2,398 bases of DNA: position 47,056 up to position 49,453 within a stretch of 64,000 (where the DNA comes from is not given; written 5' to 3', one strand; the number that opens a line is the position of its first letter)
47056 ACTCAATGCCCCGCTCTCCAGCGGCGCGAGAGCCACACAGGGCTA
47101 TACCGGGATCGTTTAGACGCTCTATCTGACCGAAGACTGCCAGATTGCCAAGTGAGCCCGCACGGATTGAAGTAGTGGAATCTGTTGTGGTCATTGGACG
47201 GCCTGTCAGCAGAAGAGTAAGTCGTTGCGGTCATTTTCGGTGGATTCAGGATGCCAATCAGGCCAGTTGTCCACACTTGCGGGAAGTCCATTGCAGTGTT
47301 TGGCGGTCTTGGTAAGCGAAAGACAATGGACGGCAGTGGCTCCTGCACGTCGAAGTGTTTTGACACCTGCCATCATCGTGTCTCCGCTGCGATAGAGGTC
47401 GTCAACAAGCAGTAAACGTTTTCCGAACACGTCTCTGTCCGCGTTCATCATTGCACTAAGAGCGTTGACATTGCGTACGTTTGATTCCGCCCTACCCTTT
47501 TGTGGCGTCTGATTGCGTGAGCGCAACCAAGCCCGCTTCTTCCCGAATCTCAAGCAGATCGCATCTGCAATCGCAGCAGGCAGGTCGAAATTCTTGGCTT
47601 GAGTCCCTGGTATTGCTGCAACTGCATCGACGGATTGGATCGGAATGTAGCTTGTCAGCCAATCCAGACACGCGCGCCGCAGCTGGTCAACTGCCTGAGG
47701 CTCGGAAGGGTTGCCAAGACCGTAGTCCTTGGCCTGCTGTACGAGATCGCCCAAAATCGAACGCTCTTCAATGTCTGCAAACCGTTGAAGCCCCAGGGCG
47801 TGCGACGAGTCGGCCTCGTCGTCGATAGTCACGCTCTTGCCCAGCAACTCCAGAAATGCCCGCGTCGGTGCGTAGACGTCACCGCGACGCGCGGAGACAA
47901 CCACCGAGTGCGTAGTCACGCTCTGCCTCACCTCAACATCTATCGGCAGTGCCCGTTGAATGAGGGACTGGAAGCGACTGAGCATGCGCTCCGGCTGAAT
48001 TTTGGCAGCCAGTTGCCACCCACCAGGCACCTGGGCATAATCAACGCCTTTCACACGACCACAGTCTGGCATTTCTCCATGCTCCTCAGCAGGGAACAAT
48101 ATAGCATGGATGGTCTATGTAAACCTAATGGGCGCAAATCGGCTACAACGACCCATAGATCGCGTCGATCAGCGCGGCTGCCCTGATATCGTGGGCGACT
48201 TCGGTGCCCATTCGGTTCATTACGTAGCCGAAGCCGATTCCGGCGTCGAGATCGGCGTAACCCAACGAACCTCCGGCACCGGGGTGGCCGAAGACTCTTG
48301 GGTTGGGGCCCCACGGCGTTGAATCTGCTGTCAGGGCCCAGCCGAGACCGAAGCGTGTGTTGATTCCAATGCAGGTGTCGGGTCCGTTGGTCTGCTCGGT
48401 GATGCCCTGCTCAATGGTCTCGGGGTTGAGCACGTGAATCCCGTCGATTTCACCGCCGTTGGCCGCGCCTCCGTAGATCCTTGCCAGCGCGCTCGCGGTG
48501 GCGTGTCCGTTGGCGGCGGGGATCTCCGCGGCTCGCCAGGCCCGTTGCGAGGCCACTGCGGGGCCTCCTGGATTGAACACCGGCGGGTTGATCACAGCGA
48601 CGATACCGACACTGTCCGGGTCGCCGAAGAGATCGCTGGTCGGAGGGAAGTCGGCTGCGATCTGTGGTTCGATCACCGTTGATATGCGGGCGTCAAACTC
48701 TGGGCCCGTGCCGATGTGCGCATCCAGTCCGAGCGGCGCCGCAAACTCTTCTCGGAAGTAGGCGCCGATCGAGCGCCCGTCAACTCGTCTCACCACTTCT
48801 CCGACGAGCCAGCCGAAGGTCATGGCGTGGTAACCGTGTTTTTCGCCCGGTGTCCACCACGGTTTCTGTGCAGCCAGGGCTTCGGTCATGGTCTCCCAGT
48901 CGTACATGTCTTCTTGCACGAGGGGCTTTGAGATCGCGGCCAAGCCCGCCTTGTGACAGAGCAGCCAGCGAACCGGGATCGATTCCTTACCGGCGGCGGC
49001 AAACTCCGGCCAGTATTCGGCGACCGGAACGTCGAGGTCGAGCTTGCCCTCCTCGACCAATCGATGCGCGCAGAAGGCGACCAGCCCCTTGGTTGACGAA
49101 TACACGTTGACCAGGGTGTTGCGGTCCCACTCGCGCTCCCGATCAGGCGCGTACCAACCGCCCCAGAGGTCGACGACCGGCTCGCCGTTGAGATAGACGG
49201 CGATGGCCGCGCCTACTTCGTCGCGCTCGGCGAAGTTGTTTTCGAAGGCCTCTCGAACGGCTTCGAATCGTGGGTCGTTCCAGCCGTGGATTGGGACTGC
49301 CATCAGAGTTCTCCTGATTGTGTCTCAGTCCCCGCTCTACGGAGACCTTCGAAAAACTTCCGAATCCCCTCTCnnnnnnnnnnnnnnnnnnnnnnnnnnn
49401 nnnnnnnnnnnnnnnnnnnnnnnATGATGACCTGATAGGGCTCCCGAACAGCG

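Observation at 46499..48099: ShosTA-like two-gene module (ComF-type PRTase + DprA/Smf-fold protein) in a low-GC patch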

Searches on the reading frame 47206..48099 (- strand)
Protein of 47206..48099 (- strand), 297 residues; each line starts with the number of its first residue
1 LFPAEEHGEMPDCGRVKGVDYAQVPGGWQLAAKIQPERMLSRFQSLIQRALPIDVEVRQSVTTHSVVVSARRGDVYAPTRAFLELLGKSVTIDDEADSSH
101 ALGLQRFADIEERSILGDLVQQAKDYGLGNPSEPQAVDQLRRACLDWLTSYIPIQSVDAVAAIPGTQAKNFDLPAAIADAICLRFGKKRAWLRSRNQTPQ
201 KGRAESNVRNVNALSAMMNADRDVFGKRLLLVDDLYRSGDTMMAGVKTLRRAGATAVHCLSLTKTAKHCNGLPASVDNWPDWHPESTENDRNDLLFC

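Call 3: search_protein_families(library=padloc, proteins=[window:47206-48099:-], max_evalue=0.01)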
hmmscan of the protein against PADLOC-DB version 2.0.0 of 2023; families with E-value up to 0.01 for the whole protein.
window:47206-48099:- (297 aa): 3 families
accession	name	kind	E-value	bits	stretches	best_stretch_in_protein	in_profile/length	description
PDLC03928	PsyrT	-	9.4e-12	42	1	136-267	554-686/689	-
PDLC03962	ShosT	-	2.7e-05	22.1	1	130-268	81-214/237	-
PDLC02866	DpdF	-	0.0026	15.4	0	228-263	217-252/255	DpdF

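Call 4: search_protein_families(library=pfam, proteins=[window:47206-48099:-], max_evalue=0.1)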
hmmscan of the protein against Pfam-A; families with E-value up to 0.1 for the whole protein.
window:47206-48099:- (297 aa): 1 family
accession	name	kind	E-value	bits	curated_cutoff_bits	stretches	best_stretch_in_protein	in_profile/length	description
PF00156.33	Pribosyltran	-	6.9e-06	25.9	26.3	1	203-263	69-124/158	Phosphoribosyl transferase domain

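Call 5: search_protein_families(library=ncbifam, proteins=[window:47206-48099:-], max_evalue=0.1)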
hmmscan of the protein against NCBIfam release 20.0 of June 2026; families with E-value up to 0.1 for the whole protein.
window:47206-48099:- (297 aa): 30 families (the best 25 are shown)
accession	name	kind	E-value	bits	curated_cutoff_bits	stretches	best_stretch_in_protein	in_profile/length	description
NF002634.0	PRK02304.1-3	equivalog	4.5e-07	29.7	170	1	147-260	46-152/182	adenine phosphoribosyltransferase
TIGR01251.1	ribP_PPkin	subfamily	2.3e-06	26.8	113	1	214-259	198-243/309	ribose-phosphate diphosphokinase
TIGR00201.1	comF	subfamily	3.1e-06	27.2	233.55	1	184-264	110-190/190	ComF family protein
NF005299.0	PRK06827.1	subfamily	6.8e-05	21.7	327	1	209-260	248-299/383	phosphoribosylpyrophosphate synthetase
NF002095.0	PRK00934.1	equivalog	7.8e-05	22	296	1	217-259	196-238/287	ribose-phosphate diphosphokinase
NF005537.0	PRK07199.1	subfamily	0.0001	21.5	322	1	223-260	208-245/301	ribose-phosphate diphosphokinase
NF002620.0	PRK02277.1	subfamily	0.00014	21.6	115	1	221-263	136-178/201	orotate phosphoribosyltransferase-like protein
NF002632.0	PRK02304.1-1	equivalog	0.00024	20.9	243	1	160-258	57-151/183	adenine phosphoribosyltransferase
TIGR01134.1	purF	equivalog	0.00034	20.1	350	1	213-260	320-366/432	amidophosphoribosyltransferase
TIGR01090.1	apt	equivalog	0.00062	19.9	185.85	1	145-263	35-146/169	adenine phosphoribosyltransferase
NF002320.0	PRK01259.1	subfamily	0.00069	19.1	297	1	209-259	197-247/316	ribose-phosphate diphosphokinase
NF006605.0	PRK09162.1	equivalog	0.00072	19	181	1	218-265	90-137/183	hypoxanthine-guanine phosphoribosyltransferase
NF002618.0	PRK02269.1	equivalog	0.00073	19.2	460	1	211-259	202-250/321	ribose-phosphate diphosphokinase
NF002758.0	PRK02812.1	equivalog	0.0011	18.2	518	1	209-259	213-263/330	ribose-phosphate pyrophosphokinase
NF006328.0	PRK08558.1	equivalog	0.0014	18.3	184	1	226-260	176-210/238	adenine phosphoribosyltransferase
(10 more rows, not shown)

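Call 6: search_solved_structures(query=window:47206-48099:-, max_evalue=1, show_alignments=2)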
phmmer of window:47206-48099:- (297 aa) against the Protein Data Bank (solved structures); distinct sequences matched with E-value up to 1: 30.
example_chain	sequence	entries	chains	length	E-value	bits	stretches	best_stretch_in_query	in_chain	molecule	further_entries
4mb6_A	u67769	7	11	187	3.1e-05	26.7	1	156-261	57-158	Adenine phosphoribosyltransferase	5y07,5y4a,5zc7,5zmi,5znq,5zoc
5b6h_A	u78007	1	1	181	3.1e-05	26.7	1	156-261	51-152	Adenine phosphoribosyltransferase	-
4m0k_A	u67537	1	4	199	0.0098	18.5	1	160-264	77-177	Adenine phosphoribosyltransferase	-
2p1z_A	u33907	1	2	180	0.012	18.2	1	222-263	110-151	Phosphoribosyltransferase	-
4x45_A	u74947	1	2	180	0.023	17.2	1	219-265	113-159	Adenine phosphoribosyltransferase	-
6fci_A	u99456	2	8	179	0.024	17.2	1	219-265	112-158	Adenine phosphoribosyltransferase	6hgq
6fch_A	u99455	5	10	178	0.024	17.2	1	219-265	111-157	Adenine phosphoribosyltransferase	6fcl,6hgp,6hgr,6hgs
1ore_A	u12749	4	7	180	0.024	17.2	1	219-265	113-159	Adenine phosphoribosyltransferase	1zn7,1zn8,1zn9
6fd4_B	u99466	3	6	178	0.024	17.2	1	219-265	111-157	Adenine phosphoribosyltransferase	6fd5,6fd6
7xi2_A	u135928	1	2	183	0.025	17.2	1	160-256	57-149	Adenine phosphoribosyltransferase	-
7y94_A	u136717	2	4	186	0.025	17.1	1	160-256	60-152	Adenine phosphoribosyltransferase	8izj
2dy0_A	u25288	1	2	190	0.027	17.1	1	160-256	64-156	Adenine phosphoribosyltransferase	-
4x44_A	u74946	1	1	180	0.034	16.7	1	223-265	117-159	Adenine phosphoribosyltransferase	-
1ao0_A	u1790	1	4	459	0.073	15.6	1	218-261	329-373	GLUTAMINE PHOSPHORIBOSYLPYROPHOSPHATE AMIDOTRANSFERASE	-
1gph_1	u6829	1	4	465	0.077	15.5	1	218-261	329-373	GLUTAMINE PHOSPHORIBOSYL-PYROPHOSPHATE AMIDOTRANSFERASE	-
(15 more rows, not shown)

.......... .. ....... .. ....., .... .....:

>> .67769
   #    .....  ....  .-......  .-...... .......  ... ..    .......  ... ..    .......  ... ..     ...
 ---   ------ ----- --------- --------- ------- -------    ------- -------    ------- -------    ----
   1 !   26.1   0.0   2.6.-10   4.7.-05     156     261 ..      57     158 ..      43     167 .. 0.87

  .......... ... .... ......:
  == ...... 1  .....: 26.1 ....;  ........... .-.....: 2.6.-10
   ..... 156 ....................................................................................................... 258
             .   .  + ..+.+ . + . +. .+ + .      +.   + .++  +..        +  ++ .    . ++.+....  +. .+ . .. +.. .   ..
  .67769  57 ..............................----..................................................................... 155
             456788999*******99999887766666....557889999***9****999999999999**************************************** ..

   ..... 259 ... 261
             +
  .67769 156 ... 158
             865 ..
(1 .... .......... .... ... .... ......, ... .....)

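Call 8: find_homologous_proteins(query=window:47206-48099:-)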
Query window:47206-48099:- (297 aa): 19 proteins with E <= 0.001 among 3100 candidates.
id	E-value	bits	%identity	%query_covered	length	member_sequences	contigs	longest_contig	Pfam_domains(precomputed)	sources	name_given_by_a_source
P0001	7.0e-174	595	91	97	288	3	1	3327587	PF00156.34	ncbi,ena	-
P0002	2.4e-149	514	81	97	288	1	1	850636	-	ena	-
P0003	8.3e-137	473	73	97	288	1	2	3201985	PF00156.34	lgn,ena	-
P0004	2.8e-108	380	61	97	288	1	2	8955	PF00156.34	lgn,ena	-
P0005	8.0e-107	375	61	97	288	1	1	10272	PF00156.34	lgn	-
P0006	5.5e-103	362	59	97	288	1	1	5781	PF00156.34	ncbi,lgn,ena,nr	ncbi:MAG: phosphoribosyltransferase family protein [Chloroflexi bacterium]|nr:phosphoribosyltransfer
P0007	7.7e-103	362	59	97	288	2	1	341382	PF00156.34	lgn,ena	-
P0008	1.5e-102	361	59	97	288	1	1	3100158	PF00156.34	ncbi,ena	-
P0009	1.4e-100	354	60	96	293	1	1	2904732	PF00156.34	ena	-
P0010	1.2e-99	351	57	97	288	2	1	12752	PF00156.34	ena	-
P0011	3.1e-98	347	57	96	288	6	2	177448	PF00156.34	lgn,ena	-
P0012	6.6e-97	342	57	97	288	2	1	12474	PF00156.34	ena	-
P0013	3.7e-96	340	56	97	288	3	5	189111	PF00156.34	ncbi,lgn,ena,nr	ncbi:MAG: phosphoribosyltransferase [Chloroflexi bacterium]|nr:phosphoribosyltransferase [Chloroflex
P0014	1.9e-93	331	62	86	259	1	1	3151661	PF00156.34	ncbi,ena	-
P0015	1.3e-89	318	58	87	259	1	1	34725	PF00156.34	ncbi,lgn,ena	-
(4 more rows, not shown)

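Call 10: find_encoding_contigs(protein=P0008, flank=6000, max_places=3)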
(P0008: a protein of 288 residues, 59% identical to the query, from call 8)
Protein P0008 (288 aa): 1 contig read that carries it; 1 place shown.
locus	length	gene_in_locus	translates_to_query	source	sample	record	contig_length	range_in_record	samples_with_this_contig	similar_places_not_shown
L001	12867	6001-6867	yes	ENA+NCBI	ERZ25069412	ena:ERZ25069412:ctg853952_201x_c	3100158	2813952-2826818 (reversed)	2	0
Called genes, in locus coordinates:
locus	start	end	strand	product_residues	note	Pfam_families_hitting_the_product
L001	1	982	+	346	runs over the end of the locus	PF08240:ADH_N, PF16912:Glu_dehyd_C, PF00107:ADH_zinc_N, PF13602:ADH_zinc_N_2 (weak)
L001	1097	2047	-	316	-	PF04199:Cyclase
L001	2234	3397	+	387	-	PF00144:Beta-lactamase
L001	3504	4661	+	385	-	PF00144:Beta-lactamase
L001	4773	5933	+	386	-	PF00144:Beta-lactamase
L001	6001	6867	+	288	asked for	PF00156:Pribosyltran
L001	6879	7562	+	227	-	PF02481:DNA_processg_A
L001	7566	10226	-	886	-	PF02515:CoA_transf_3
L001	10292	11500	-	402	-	PF02771:Acyl-CoA_dh_N, PF02770:Acyl-CoA_dh_M, PF00441:Acyl-CoA_dh_1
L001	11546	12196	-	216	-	PF05719:GPP34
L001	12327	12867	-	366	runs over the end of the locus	PF08240:ADH_N, PF00107:ADH_zinc_N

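Call 11: find_encoding_contigs(protein=P0003, flank=6000, max_places=3)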
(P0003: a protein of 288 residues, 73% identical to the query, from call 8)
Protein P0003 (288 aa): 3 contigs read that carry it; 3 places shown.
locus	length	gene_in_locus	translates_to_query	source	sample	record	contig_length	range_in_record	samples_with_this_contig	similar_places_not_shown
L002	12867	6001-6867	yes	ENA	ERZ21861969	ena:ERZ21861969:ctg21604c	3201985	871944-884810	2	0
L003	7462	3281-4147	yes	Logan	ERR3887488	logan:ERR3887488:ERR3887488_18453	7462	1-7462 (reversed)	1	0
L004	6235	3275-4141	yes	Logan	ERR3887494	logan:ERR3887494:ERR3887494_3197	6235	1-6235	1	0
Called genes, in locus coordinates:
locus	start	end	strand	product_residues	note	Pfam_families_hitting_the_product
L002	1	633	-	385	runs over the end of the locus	PF06114:Peptidase_M78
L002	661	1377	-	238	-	PF00702:Hydrolase, PF13419:HAD_2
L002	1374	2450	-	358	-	PF00296:Bac_luciferase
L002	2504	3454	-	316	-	PF04199:Cyclase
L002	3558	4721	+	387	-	PF00144:Beta-lactamase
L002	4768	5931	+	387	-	PF00144:Beta-lactamase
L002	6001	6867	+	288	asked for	PF00156:Pribosyltran (weak)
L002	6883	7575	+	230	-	PF02481:DNA_processg_A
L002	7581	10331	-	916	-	PF02515:CoA_transf_3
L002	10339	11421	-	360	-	PF02661:Fic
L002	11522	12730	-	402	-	PF02771:Acyl-CoA_dh_N, PF02770:Acyl-CoA_dh_M, PF00441:Acyl-CoA_dh_1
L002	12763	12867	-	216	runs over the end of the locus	PF05719:GPP34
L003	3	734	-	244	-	?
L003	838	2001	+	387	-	PF00144:Beta-lactamase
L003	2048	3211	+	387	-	PF00144:Beta-lactamase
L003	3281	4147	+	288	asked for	PF00156:Pribosyltran (weak)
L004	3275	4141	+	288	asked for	PF00156:Pribosyltran (weak)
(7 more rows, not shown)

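Call 32: search_protein_representatives(protein=window:47206-48072:-)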
Query: 288 residues. Proteins with E-value up to 0.001 (for the whole library): 653; up to 1e-10: 67; up to 1e-30: 7. The best 150 are listed.
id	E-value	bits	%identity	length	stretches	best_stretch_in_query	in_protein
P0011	8.7e-99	346.8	57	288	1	1-285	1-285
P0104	6.3e-53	196.3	53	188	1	107-286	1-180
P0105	2.2e-35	138.8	35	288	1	1-287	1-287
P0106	3.7e-35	138.1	45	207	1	39-215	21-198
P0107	8.5e-34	133.6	37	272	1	1-272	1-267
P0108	9.9e-33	130.1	34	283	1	1-278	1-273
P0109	6.2e-31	124.2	40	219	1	71-272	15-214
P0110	1.1e-30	123.3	35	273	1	1-271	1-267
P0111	2.9e-30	122.0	33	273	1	1-270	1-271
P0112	5.4e-27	111.3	33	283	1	1-271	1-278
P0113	6.2e-27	111.1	32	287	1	1-276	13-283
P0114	4.5e-23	98.4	33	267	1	1-272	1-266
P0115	2.0e-20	89.7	30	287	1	1-277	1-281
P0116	4.1e-20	88.7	35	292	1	72-272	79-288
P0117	8.6e-19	84.4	26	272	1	4-271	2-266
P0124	1.7e-16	76.8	31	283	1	34-271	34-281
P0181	6.8e-10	55.2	33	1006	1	100-257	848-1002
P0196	3.1e-09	53.0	31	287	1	68-265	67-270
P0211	1.7e-08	50.6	36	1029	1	112-257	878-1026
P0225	5.4e-08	48.9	33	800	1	124-257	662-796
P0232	8.0e-08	48.4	32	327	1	102-257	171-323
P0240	1.1e-07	48.0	34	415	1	91-257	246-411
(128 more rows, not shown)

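Call 74: search_dna_similar(query=window:47206-48072:-, collection=plasmids, mode=protein, max_evalue=0.000001, max_rows=12)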
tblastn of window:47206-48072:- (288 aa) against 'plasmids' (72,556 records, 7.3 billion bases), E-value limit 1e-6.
No match.

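Call 75: search_dna_similar(query=window:47206-48072:-, collection=phages, mode=protein, max_evalue=0.000001, max_rows=12)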
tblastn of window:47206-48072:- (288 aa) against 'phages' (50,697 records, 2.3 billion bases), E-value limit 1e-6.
No match.

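Call 84: find_related_loci(query=window:47206-48072:-, collection=genome_contigs, flank=2500)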
Query window:47206-48072:- (288 aa) in genome_contigs; peptide patterns used: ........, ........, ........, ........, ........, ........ (x = any residue, [..] = any of these).
81 stretches matched a pattern; 3 encode a relative of the query (tblastn E <= 1e-3); 3 distinct loci.
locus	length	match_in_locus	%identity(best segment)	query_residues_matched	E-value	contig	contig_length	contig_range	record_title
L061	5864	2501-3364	91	1-288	0e+0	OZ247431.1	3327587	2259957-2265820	MAG: Dehalococcoidia bacterium isolate c15901d5-d28f-4d5c-bcfc-8c60e7bd0c97 genome assembly, chromosome: 1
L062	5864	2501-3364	59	1-288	1e-111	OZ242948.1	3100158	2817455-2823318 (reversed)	MAG: Dehalococcoidia bacterium isolate a0c66c6a-f5ff-452f-b709-ec8565f303fe genome assembly, chromosome: 1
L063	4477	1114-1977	59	1-288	3e-106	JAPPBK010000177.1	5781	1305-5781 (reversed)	MAG: Chloroflexota bacterium isolate IRC2_bin_8 NODE_1742_length_5781_cov_7.68582, whole genome shotgun sequence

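Call 85: search_protein_families(library=padloc, proteins=[P0240, P0181, P0211, P0225, P0232, P0105, P0108, P0196, P0124], max_evalue=0.001)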
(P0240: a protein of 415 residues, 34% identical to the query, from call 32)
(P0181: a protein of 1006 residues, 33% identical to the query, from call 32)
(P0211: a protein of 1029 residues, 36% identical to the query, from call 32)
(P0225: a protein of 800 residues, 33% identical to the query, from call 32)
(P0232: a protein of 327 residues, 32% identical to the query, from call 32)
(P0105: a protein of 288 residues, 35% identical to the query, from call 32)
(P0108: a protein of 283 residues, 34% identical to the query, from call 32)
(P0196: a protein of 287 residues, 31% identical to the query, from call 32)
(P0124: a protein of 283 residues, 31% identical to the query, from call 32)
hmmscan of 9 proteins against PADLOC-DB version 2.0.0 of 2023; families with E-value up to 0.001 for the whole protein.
P0240 (415 aa): 6 families
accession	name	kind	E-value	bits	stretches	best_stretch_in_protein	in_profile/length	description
PDLC03928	PsyrT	-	2.8e-25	86.7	1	255-413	531-687/689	-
PDLC01150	HEAT_CxxC_PDDEXK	-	8.6e-15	52.8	1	111-215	10-119/288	HEAT_CxxC_PD-DEXK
PDLC02919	HEAT-ARM_XIII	-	3.2e-14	49.3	2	128-231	1486-1586/1972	-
PDLC02973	WGR_XIII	-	5.4e-06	23.1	1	156-227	128-198/973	-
PDLC02869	DpdF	-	0.00012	20.3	1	345-410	5-70/74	DpdF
PDLC03962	ShosT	-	0.00033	18.6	1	284-412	83-213/237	-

P0181 (1006 aa): 45 families (the best 25 are shown)
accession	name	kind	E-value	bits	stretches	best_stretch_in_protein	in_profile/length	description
PDLC02864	DpdF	-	1.3e-168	560.6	3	5-356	10-359/610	DpdF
PDLC02861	DpdF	-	3.9e-159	528.8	3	5-349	16-357/611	DpdF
PDLC03928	PsyrT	-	1.6e-158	527.1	2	6-568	9-562/689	-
PDLC02870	DpdF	-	4.6e-127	422.7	1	7-495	3-482/534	DpdF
PDLC02865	DpdF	-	2e-110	368.3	2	2-481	744-1208/1499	DpdF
PDLC02859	DpdF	-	8.5e-67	223.8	1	11-335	94-425/545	DpdF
PDLC01089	C3a193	-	1.2e-54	184.1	1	35-329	270-586/983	poss. alt. Cas3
PDLC02868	DpdF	-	8.9e-53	177.3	2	7-188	328-517/1078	DpdF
PDLC02863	DpdF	-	2.2e-52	176.5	3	181-368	2-187/488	DpdF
PDLC02872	DpdF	-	2e-49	166.9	1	20-342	160-512/859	DpdF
PDLC02855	DpdF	-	6.7e-49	164.8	1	21-336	143-480/825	DpdF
PDLC02857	DpdF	-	1.6e-38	130.4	1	19-341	180-544/911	DpdF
PDLC02867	DpdF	-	6.3e-36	122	1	16-344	135-487/855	DpdF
PDLC02862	DpdF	-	5e-30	102.1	1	34-337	137-465/811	DpdF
PDLC02858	DpdF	-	8.2e-23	78.8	1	18-336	152-475/504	DpdF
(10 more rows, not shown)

P0211 (1029 aa): 32 families (the best 25 are shown)
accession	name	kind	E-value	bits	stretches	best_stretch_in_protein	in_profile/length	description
PDLC02864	DpdF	-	1.2e-150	501.3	2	33-423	13-363/610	DpdF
PDLC03928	PsyrT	-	1.5e-147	490.8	4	33-259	11-244/689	-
PDLC02861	DpdF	-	1.8e-138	460.5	3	33-245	19-230/611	DpdF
PDLC02870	DpdF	-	1.1e-108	362.1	3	35-246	6-216/534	DpdF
PDLC02865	DpdF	-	4.2e-82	274.5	3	34-230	751-951/1499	DpdF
PDLC02859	DpdF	-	3e-66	222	2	30-257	89-315/545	DpdF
PDLC02868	DpdF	-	4.5e-55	184.9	1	37-410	333-710/1078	DpdF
PDLC02872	DpdF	-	2.1e-49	166.8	2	294-433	399-541/859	DpdF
PDLC01089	C3a193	-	4.5e-49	165.6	1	57-404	267-598/983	poss. alt. Cas3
PDLC02863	DpdF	-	2.1e-41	140.3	3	291-415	51-171/488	DpdF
PDLC02855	DpdF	-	3.8e-40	135.9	2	294-399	378-480/825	DpdF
PDLC02867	DpdF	-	1.8e-36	123.8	2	294-431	377-512/855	DpdF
PDLC02857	DpdF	-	5.7e-34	115.3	2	320-403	459-543/911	DpdF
PDLC02862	DpdF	-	2.2e-28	96.6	2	324-399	393-464/811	DpdF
PDLC02858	DpdF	-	5.6e-25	85.9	2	43-216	152-329/504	DpdF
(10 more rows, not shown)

P0225 (800 aa): 34 families (the best 25 are shown)
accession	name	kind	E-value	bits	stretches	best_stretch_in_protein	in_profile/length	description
PDLC02864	DpdF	-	5e-150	499.2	2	3-351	8-353/610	DpdF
PDLC03928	PsyrT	-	1.3e-143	477.8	2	4-490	7-486/689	-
PDLC02861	DpdF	-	1.6e-136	454.1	2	4-350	15-357/611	DpdF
PDLC02870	DpdF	-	1.4e-134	447.5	1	9-498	5-481/534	DpdF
PDLC02865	DpdF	-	2.6e-107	358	1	4-512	746-1243/1499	DpdF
PDLC02859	DpdF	-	8.7e-61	204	1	11-337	94-426/545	DpdF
PDLC01089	C3a193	-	3.2e-48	162.8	1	36-340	271-596/983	poss. alt. Cas3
PDLC02868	DpdF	-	4.2e-46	155.2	2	12-188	333-517/1078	DpdF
PDLC02863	DpdF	-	7.1e-44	148.5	2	181-354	2-172/488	DpdF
PDLC02872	DpdF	-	3.3e-43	146.3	1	10-345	149-514/859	DpdF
PDLC02855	DpdF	-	1.1e-42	144.3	1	21-339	143-482/825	DpdF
PDLC02867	DpdF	-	1.1e-37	127.8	1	19-346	138-488/855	DpdF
PDLC02857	DpdF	-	7.2e-32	108.4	1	19-342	180-544/911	DpdF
PDLC02862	DpdF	-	2.3e-25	86.6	1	31-337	134-464/811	DpdF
PDLC02858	DpdF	-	1.6e-24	84.4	1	17-338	151-476/504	DpdF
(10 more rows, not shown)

P0232 (327 aa): 8 families
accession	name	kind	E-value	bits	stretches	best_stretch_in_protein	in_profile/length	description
PDLC03928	PsyrT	-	1.3e-27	94.5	1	162-326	526-688/689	-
PDLC02861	DpdF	-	3.7e-18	63.2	1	36-116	525-605/611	DpdF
PDLC02864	DpdF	-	4.7e-15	53.4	1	45-115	538-608/610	DpdF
PDLC02871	DpdF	-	9.7e-08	30.1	1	44-115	60-131/140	DpdF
PDLC02865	DpdF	-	1.6e-07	27.3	1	47-114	1430-1497/1499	DpdF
PDLC02869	DpdF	-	1.7e-06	26.3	1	258-322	6-70/74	DpdF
PDLC03962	ShosT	-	1.5e-05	23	1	190-324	74-213/237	-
PDLC02863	DpdF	-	0.00022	18.2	1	46-114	396-464/488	DpdF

P0105 (288 aa): 4 families
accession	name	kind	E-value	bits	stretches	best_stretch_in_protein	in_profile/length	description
PDLC03928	PsyrT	-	6e-15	52.6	1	97-257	532-686/689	-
PDLC02869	DpdF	-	3.1e-05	22.2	1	202-257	17-72/74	DpdF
PDLC03962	ShosT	-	0.00011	20.1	1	144-258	91-214/237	-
PDLC02866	DpdF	-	0.00038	18.2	1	204-253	197-252/255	DpdF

P0108 (283 aa): 3 families
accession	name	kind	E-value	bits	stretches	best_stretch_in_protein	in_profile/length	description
PDLC03928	PsyrT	-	5.3e-13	46.1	1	74-253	516-686/689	-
PDLC03962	ShosT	-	5.9e-06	24.3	1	132-255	84-215/237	-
PDLC02869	DpdF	-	4.4e-05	21.7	1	189-252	8-71/74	DpdF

P0196 (287 aa): 3 families
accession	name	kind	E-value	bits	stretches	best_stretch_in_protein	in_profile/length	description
PDLC03928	PsyrT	-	1.2e-14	51.6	1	147-264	573-687/689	-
PDLC03962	ShosT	-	3.6e-07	28.3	1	138-261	83-211/237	-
PDLC02869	DpdF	-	7.4e-06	24.2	1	209-260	19-69/74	DpdF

P0124 (283 aa): 2 families
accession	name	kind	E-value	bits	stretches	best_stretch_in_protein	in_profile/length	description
PDLC03928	PsyrT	-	2e-11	40.9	1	104-269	530-685/689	-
PDLC03962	ShosT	-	1.1e-10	39.8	1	130-268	79-211/237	-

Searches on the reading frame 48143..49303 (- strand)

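Call 91: search_protein_families(library=pfam, proteins=[window:48143-49303:-], max_evalue=0.001)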
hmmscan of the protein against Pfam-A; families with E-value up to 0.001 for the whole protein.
window:48143-49303:- (386 aa): 1 family
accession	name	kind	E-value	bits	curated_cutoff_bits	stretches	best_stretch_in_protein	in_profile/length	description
PF00144.29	Beta-lactamase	-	2e-74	251.1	27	1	21-378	2-326/329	Beta-lactamase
